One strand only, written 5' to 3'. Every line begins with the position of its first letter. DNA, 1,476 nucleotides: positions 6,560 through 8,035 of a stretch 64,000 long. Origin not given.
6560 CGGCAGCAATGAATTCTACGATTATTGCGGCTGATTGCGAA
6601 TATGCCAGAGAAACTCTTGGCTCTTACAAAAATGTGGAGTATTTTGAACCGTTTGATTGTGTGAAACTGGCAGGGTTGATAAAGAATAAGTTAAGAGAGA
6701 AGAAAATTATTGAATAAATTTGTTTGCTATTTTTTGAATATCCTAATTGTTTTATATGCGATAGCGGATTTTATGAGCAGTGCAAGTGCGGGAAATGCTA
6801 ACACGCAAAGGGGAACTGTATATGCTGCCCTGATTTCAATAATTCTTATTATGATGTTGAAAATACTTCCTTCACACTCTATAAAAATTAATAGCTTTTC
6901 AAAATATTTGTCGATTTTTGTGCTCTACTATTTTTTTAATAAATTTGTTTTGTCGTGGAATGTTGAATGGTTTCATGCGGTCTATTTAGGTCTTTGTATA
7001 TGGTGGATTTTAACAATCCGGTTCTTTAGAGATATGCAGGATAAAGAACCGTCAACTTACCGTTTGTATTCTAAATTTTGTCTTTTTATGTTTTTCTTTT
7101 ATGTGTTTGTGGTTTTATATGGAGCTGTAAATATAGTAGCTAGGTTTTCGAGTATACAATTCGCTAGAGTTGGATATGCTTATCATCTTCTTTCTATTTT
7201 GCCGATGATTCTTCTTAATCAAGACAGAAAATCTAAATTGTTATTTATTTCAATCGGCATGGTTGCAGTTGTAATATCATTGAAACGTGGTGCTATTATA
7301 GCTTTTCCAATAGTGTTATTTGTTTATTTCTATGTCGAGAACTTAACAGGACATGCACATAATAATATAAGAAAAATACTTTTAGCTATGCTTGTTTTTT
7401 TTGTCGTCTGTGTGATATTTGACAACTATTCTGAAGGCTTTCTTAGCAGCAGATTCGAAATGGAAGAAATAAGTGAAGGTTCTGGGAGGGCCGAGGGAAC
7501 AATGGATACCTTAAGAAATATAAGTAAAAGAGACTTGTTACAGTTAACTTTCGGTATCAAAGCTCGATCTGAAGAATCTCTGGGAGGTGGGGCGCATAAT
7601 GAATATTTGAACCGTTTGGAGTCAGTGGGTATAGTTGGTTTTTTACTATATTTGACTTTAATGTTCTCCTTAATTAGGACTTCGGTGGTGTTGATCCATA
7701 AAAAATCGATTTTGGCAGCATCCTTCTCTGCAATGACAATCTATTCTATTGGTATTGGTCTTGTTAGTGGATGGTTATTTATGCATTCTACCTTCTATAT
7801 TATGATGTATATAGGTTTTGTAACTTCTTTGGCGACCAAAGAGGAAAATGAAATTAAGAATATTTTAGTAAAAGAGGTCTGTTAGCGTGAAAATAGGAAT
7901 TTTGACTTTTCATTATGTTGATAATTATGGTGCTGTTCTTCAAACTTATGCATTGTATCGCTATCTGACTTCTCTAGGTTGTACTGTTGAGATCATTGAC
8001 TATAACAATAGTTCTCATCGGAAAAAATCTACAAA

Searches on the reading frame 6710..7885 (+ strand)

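Call 58: search_protein_families(library=pfam, proteins=[window:6710-7885:+], max_evalue=0.01)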
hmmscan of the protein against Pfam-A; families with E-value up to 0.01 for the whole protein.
window:6710-7885:+ (391 aa): 1 family
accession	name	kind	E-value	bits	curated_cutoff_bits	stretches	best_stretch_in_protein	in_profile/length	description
PF04932.20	Wzy_C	-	7.7e-05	23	31.7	1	181-315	4-149/149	O-Antigen ligase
